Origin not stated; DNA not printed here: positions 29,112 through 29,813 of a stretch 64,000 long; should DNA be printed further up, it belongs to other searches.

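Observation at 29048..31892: Cys-rich-PAS sigma-54 activator sits between three sigma-54-type promoters: a NorR-like role without a NorR-type sensor?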

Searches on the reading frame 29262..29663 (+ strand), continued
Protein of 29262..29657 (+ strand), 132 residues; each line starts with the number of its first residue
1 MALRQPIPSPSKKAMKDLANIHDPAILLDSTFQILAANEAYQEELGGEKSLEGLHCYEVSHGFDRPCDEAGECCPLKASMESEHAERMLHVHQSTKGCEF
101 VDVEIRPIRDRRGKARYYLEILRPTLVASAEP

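Call 57: fold_search(model_id=the predicted structure, library=pdb)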
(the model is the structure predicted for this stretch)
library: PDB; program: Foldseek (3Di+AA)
matches with E <= 10: 1333; with E <= 0.001: 380
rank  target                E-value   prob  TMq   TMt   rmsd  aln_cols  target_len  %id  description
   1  6i20_D                1.9e-06  1.00  0.63  0.63   5.9       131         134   14  Flavin Analogue Sheds Light on Light-Oxygen-Voltage Domain Mechanism (released 2019-05-29)
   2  2gj3_B                3.1e-06  1.00  0.65  0.72   3.8       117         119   18  Crystal structure of the FAD-containing PAS domain of the protein NifL from Azotobacter vinelandii. (released 2007-03-06)
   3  6ph3_C                3.9e-06  1.00  0.63  0.38   5.0       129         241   15  LOV-PAS construct from the LOV-HK sensory protein from Brucella abortus (dark-adapted, construct 15-273) (released 2020-12-30)
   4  9bkv_B                4.3e-06  1.00  0.58  0.12   4.9       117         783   17  DosP R97A bent form (released 2024-11-20)
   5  9qq6_A                5.8e-06  1.00  0.65  0.20   4.9       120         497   18  Structure of the Azotobacter vinelandii NifL-NifA complex (released 2025-06-18)
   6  6i20_C                6.1e-06  1.00  0.66  0.67   4.5       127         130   13  Flavin Analogue Sheds Light on Light-Oxygen-Voltage Domain Mechanism (released 2019-05-29)
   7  6gba                  6.5e-06  1.00  0.65  0.72   4.3       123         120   14  A fast recovering full-length LOV protein (DsLOV) from the marine phototrophic bacterium Dinoroseobacter shibae (Dark st (released 2018-07-18)
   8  4wf0_A                6.9e-06  1.00  0.59  0.56   5.2       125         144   15  Crystal Structure of iLID - an Improved Light-Inducible Dimer (released 2014-12-24)
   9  2gj3_A                8.2e-06  1.00  0.63  0.70   4.1       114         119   16  Crystal structure of the FAD-containing PAS domain of the protein NifL from Azotobacter vinelandii. (released 2007-03-06)
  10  6gbv                  8.2e-06  1.00  0.66  0.73   4.2       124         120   15  A fast recovering full-length LOV protein (DsLOV) from the marine phototrophic bacterium Dinoroseobacter shibae (Dark st (released 2018-07-18)
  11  4kuo                  8.2e-06  1.00  0.62  0.71   3.6       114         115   17  A superfast recovering full-length LOV protein from the marine phototrophic bacterium Dinoroseobacter shibae (Photoexcit (released 2014-11-26)
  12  9cmf_A                8.2e-06  1.00  0.59  0.12   4.8       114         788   16  Substrate bound DosP (released 2024-11-20)
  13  6gb3                  8.7e-06  1.00  0.66  0.73   4.2       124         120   15  A fast recovering full-length LOV protein (DsLOV) from the marine phototrophic bacterium Dinoroseobacter shibae (Dark st (released 2018-07-18)
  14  6qqh                  8.7e-06  1.00  0.60  0.68   4.3       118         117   12  Cryogenic temperature structure of the ground state of AtPhot2LOV2 recorded after an accumulated dose of 2.68 MGy (released 2019-06-19)
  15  6hmj_A                8.7e-06  1.00  0.62  0.26   6.8       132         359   14  Structure of an RNA-binding Light-Oxygen-Voltage Receptor (released 2019-08-28)
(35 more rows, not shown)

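Call 74: search_protein_families(library=ncbifam, proteins=[L029:4947-7727:-], max_evalue=0.00001)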
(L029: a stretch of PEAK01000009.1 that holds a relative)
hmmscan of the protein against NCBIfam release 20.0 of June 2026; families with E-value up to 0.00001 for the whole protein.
L029:4947-7727:- (926 aa): 24 families
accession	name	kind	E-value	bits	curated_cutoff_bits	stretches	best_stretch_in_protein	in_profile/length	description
NF012032.0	PRK15488.1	equivalog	2.2e-96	323.5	694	4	7-301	2-281/759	thiosulfate reductase PhsA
TIGR03479.1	DMSO_red_II_alp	subfamily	1e-51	176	984.75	1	93-653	104-644/913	molybdopterin-dependent oxidoreductase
TIGR02166.1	dmsA_ynfE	subfamily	1.7e-46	158.7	777.7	2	9-299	2-297/794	DMSO/selenate family reductase complex A subunit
TIGR01591.1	Fdh-alpha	equivalog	2.5e-46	158.1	666.25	1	54-301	2-238/672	formate dehydrogenase subunit alpha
NF011566.1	PRK14990.1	exception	2.2e-35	121.9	1600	2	8-299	14-317/814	dimethylsulfoxide reductase subunit A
NF041783.2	mnquin_red_QrcB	equivalog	4e-33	114.5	440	1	8-291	3-282/695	menaquinone reductase molybdopterin-binding-like subunit QrcB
TIGR01553.1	formate-DH-alph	equivalog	1.2e-31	109.3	814.2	2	213-309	218-312/1009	formate dehydrogenase-N subunit alpha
NF047855.1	AssmNtatRedNasC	equivalog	1.5e-30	106.1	1100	1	41-302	11-264/708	assimilatory nitrate reductase catalytic subunit NasC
NF041885.1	selenate_YnfE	exception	2.4e-29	101.7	1675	2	21-298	19-303/805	selenate/tellurate reductase subunit YnfE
NF041714.1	arsenate_red_ArrA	equivalog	1.8e-28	99.1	1600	1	20-299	20-294/848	arsenate respiratory reductase molybdopterin-containing subunit ArrA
NF041884.1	selenate_YnfF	exception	2.2e-27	95.3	1650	2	35-298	30-296/798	selenate/tellurate reductase subunit YnfF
NF010055.0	PRK13532.1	equivalog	8.8e-27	93.7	904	1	8-414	3-367/830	nitrate reductase catalytic subunit NapA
TIGR01706.1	NAPA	equivalog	4.5e-25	88.1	930.55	1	7-617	1-539/830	periplasmic nitrate reductase subunit alpha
NF041513.1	formate_DH_Act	exception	9.8e-25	86.5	1400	2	212-309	208-303/1067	formate dehydrogenase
TIGR00509.1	bisC_fam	subfamily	8e-20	70.7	1017.55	1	101-301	36-259/772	molybdopterin guanine dinucleotide-containing S/N-oxide reductase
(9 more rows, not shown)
